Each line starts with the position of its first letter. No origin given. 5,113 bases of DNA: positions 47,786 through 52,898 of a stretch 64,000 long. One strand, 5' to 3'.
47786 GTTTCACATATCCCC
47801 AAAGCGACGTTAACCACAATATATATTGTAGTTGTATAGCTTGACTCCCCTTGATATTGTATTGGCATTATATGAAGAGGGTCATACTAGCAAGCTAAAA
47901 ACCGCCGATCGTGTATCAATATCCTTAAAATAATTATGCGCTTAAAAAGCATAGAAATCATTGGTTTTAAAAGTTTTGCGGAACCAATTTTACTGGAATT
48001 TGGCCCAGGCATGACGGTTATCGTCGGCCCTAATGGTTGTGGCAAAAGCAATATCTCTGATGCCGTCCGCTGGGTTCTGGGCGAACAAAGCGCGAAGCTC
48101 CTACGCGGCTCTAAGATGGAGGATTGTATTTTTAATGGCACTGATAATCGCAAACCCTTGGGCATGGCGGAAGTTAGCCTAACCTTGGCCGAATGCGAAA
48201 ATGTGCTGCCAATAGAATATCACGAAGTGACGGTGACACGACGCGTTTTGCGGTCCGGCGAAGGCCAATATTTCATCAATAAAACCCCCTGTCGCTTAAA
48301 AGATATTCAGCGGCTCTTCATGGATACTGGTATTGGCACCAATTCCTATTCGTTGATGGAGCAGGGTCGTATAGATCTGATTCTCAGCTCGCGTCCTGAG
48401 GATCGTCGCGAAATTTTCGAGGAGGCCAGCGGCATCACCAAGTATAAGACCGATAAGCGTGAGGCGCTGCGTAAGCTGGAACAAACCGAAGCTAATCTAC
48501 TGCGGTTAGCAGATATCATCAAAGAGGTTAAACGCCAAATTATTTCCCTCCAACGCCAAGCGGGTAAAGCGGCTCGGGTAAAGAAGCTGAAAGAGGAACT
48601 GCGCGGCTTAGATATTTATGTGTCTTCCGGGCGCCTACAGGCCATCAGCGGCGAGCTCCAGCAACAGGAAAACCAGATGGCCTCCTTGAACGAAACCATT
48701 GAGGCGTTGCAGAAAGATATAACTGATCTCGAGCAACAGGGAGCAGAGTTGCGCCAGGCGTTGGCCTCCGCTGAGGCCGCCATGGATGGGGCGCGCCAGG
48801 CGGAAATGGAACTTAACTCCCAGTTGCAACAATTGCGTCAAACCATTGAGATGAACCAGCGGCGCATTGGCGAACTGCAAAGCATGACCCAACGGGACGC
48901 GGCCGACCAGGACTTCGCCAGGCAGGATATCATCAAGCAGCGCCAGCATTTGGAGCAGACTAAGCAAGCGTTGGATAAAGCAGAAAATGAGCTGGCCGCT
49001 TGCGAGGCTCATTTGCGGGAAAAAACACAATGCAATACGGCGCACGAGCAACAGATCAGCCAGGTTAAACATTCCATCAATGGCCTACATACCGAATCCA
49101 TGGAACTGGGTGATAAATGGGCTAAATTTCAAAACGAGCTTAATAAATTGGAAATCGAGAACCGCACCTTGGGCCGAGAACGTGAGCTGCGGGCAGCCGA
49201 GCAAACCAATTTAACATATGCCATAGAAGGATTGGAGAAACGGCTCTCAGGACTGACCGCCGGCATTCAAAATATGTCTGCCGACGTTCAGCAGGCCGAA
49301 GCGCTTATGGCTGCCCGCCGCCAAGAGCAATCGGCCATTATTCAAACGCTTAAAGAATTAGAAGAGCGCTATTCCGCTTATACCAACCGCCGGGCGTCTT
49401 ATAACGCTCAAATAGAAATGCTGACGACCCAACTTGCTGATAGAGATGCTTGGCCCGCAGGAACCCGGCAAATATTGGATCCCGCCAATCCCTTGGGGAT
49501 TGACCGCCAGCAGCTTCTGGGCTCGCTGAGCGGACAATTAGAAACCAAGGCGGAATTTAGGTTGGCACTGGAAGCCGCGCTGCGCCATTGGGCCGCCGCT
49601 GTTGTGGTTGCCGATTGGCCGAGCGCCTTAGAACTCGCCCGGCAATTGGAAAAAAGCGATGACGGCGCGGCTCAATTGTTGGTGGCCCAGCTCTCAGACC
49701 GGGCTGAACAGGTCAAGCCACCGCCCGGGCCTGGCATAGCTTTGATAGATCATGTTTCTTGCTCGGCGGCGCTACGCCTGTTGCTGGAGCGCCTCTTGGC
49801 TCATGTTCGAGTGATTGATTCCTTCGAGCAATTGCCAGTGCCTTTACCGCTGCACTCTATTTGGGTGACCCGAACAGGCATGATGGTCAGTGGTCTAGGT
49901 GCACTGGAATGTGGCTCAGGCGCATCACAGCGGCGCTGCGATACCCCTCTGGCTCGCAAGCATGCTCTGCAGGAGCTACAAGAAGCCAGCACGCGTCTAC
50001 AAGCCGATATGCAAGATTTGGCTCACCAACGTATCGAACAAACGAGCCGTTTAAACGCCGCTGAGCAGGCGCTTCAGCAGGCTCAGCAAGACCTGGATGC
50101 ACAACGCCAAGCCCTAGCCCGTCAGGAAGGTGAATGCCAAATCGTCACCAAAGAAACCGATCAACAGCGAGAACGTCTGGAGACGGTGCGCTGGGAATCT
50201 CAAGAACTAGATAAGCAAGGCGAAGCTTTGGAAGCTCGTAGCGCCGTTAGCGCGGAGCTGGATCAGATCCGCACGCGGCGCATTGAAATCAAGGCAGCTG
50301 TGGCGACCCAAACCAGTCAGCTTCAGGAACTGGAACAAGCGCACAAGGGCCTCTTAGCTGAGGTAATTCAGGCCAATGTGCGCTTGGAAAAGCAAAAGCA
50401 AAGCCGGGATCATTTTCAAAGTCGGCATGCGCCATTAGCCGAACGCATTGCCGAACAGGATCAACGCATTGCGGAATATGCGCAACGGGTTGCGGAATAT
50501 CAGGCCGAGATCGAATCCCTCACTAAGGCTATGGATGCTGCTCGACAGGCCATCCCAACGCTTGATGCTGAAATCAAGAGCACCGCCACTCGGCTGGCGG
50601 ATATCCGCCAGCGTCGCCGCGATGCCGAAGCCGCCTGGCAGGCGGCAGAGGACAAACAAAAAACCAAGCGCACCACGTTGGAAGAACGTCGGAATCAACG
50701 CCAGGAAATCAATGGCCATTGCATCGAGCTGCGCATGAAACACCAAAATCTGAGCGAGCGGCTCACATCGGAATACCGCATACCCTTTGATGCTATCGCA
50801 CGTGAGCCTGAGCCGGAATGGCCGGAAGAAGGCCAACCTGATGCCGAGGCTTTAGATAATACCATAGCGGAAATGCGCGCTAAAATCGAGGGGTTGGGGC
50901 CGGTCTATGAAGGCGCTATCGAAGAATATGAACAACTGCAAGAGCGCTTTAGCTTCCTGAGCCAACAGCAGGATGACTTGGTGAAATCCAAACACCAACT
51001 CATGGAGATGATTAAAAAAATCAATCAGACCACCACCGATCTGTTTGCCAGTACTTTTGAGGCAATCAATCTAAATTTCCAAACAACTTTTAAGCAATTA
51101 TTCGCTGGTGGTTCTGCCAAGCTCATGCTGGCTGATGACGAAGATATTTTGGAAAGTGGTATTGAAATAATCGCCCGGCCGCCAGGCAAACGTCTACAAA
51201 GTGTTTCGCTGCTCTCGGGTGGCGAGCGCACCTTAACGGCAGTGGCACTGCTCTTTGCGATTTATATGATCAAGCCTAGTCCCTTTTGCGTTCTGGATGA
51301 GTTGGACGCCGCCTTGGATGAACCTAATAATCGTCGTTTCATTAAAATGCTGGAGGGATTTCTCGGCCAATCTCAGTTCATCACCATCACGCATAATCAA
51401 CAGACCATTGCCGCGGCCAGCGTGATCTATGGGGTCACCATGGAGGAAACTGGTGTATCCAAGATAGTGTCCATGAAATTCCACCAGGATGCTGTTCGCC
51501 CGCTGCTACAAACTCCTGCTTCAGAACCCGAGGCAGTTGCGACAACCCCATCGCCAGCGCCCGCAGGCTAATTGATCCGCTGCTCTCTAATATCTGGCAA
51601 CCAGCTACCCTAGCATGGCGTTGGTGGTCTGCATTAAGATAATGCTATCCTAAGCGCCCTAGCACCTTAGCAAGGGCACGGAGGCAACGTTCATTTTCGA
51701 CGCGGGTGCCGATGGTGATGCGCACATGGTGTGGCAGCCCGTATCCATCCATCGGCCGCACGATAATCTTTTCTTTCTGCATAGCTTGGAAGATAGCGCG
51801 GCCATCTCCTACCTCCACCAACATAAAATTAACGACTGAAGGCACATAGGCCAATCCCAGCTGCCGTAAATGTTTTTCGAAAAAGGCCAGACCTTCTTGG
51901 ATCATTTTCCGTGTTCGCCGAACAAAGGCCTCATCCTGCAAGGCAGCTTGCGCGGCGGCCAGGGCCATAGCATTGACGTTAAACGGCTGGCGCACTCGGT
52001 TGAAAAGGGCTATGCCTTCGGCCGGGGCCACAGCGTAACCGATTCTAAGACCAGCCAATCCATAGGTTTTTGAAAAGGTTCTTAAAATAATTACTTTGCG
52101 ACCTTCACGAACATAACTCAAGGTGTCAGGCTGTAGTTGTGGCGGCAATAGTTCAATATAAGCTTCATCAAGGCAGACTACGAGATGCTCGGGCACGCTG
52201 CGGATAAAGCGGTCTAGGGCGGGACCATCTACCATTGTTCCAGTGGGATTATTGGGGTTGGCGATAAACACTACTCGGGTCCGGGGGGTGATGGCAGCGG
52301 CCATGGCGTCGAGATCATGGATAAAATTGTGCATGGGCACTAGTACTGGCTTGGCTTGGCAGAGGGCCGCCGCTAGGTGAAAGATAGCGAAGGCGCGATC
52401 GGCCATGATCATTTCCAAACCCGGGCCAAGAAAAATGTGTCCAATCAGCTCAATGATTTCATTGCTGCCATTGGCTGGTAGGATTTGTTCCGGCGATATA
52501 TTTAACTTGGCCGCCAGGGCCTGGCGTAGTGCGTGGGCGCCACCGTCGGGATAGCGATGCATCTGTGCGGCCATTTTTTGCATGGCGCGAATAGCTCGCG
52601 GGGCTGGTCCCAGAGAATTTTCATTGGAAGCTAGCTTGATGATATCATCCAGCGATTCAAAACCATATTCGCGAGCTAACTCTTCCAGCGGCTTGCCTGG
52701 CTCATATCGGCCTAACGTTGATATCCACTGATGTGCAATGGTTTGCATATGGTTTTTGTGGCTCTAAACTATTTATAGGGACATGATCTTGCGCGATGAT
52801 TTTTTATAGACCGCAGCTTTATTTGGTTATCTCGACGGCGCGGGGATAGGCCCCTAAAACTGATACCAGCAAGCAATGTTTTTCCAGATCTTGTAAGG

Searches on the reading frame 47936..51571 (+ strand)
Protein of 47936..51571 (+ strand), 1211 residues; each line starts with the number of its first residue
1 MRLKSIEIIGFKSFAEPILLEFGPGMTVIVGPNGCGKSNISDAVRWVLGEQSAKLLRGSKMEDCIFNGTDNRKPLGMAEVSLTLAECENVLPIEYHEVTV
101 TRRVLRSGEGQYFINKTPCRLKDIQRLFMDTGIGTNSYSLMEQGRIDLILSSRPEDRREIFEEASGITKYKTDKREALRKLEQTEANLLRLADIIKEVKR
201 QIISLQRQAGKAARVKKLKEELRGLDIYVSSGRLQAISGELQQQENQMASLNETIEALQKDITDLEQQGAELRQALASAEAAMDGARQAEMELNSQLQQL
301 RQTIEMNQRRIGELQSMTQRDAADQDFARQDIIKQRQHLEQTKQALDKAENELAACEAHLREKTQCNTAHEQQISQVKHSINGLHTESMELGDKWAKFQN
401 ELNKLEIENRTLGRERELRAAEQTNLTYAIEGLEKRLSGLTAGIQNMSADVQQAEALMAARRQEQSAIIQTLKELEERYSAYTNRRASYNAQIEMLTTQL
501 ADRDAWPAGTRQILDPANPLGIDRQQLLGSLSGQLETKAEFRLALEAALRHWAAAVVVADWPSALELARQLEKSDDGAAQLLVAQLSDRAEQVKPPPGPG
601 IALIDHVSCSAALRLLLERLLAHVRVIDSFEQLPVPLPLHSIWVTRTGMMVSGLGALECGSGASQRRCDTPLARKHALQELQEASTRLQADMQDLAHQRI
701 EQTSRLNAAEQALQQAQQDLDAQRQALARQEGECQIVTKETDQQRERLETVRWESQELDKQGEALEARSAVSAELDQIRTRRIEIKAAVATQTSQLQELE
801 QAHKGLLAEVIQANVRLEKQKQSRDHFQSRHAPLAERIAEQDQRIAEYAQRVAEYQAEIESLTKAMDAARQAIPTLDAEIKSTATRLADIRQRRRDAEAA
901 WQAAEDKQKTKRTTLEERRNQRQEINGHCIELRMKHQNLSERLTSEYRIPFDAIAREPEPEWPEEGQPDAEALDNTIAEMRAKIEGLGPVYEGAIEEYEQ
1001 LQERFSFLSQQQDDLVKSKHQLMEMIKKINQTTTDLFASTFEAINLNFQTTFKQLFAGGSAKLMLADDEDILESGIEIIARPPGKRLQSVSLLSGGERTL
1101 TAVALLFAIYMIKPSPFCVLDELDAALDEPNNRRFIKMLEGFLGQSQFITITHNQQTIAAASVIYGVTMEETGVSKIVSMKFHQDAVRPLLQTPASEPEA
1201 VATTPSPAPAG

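Call 17: search_protein_families(library=pfam, proteins=[window:47936-51571:+], max_evalue=0.001)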
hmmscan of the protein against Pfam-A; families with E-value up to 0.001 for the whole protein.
window:47936-51571:+ (1211 aa): 6 families
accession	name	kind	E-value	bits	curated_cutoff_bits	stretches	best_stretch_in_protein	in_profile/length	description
PF02463.25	SMC_N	-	7.7e-68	228.6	40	1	3-1175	2-219/220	RecF/RecN/SMC N terminal domain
PF13175.12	AAA_15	-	1.6e-11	44.9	32.1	1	1-400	1-270/374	AAA ATPase domain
PF06470.18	SMC_hinge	-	1.8e-11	44.9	22.5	1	527-632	4-111/116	SMC proteins Flexible Hinge Domain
PF13476.12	AAA_23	-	2.9e-10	41.5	27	1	5-266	1-197/201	AAA domain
PF13304.12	AAA_21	-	2.9e-08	34.6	27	1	26-69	1-52/304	AAA domain, putative AbiEii toxin, Type IV TA system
PF13555.12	AAA_29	-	0.00021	21.4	27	1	3-49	1-47/61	P-loop containing region of AAA domain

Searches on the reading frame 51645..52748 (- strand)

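Call 103: search_protein_families(library=pfam, proteins=[window:51645-52748:-], max_evalue=0.00001)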
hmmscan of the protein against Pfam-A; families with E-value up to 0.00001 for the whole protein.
window:51645-52748:- (367 aa): 1 family
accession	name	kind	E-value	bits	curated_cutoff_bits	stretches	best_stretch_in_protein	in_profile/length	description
PF00155.27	Aminotran_1_2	-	2.9e-59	201.5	19.7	1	35-359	2-361/361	Aminotransferase class I and II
